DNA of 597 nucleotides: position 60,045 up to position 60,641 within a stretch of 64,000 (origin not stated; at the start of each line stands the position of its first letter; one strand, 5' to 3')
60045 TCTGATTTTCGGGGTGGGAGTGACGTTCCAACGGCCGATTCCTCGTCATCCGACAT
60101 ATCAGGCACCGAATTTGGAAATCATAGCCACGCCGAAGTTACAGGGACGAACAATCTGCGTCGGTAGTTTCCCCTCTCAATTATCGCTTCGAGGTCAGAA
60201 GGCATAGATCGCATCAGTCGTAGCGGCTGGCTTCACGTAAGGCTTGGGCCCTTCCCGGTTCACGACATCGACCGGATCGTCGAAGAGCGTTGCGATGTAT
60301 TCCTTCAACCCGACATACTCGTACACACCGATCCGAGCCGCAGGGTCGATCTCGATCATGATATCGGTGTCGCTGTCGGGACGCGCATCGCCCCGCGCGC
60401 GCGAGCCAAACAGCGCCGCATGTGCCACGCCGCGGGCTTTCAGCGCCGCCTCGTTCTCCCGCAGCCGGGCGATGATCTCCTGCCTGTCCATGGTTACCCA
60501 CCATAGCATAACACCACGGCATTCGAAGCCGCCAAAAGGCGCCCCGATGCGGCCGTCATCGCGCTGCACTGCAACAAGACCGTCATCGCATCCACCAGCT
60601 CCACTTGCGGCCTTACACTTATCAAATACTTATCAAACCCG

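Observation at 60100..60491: Orphan MNT nucleotidyltransferase lacking the usual DUF86/HEPN partner, followed instead by the HEPN-like gene A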

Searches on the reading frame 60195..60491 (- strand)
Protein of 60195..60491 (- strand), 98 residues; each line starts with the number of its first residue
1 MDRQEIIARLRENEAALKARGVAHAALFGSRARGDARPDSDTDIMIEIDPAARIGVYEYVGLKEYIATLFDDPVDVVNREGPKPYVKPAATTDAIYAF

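Call 3: search_protein_families(library=pfam, proteins=[window:60195-60491:-], max_evalue=0.1)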
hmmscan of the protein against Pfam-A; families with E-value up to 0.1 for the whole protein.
window:60195-60491:- (98 aa): 3 families
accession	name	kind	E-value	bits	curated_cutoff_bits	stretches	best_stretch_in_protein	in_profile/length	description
PF01909.29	NTP_transf_2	-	4.6e-12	46.6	21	1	16-93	7-89/93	Nucleotidyltransferase domain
PF18765.7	Polbeta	-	5e-10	39.8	26.9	1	19-81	10-71/93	Polymerase beta, Nucleotidyltransferase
PF10127.15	RlaP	-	0.036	14.2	23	1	4-46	3-45/249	RNA repair pathway DNA polymerase beta family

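Call 4: search_protein_families(library=padloc, proteins=[window:60195-60491:-], max_evalue=0.1)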
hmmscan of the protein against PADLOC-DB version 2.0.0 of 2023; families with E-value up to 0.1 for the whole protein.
window:60195-60491:- (98 aa): 8 families
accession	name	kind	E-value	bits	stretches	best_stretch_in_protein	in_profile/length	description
PDLC04906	PDC-S09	-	1.5e-19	68.2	1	1-96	1-97/98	-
PDLC04902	PDC-S09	-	2.9e-18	64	1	9-94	8-92/97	-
PDLC04904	PDC-S09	-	6.5e-18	62.8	1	2-96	2-97/104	-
PDLC04905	PDC-S09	-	8.4e-13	46.5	1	5-91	4-92/101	-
PDLC04903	PDC-S09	-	6.3e-09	34.1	1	4-49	8-53/108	-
PDLC04907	PDC-S09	-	6.8e-09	33.8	1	18-49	23-54/114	-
PDLC04369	PDC-M05A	-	0.00022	18.9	1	10-50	92-131/201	-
PDLC04368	PDC-M05A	-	0.00032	18.6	1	19-46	104-131/201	-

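Call 5: search_protein_families(library=ncbifam, proteins=[window:60195-60491:-], max_evalue=0.1)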
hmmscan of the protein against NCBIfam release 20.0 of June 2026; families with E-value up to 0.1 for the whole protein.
window:60195-60491:- (98 aa): 2 families
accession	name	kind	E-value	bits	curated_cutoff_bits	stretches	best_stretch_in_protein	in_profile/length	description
NF047752.1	MntA_antitoxin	equivalog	3.2e-11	43.1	60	1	21-82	6-65/106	type VII toxin-antitoxin system MntA family adenylyltransferase antitoxin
NF051895.1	anti_phage_HalB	equivalog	3e-05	23.7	190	1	26-45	3-22/211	anti-phage Hailong system nucleotidyltransferase HalB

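Call 7: search_protein_families(library=phrogs, proteins=[window:60195-60491:-], max_evalue=0.1)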
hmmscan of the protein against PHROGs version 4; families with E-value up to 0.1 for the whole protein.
window:60195-60491:- (98 aa): 3 families
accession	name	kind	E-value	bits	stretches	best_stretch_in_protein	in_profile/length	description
phrog_388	-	DNA, RNA and nucleotide metabolism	0.004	17.3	1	14-50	30-66/351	nucleotidyltransferase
phrog_32942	-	unknown function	0.055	13.6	1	21-46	38-63/332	-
phrog_24076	-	unknown function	0.086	13.2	1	26-46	7-27/229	-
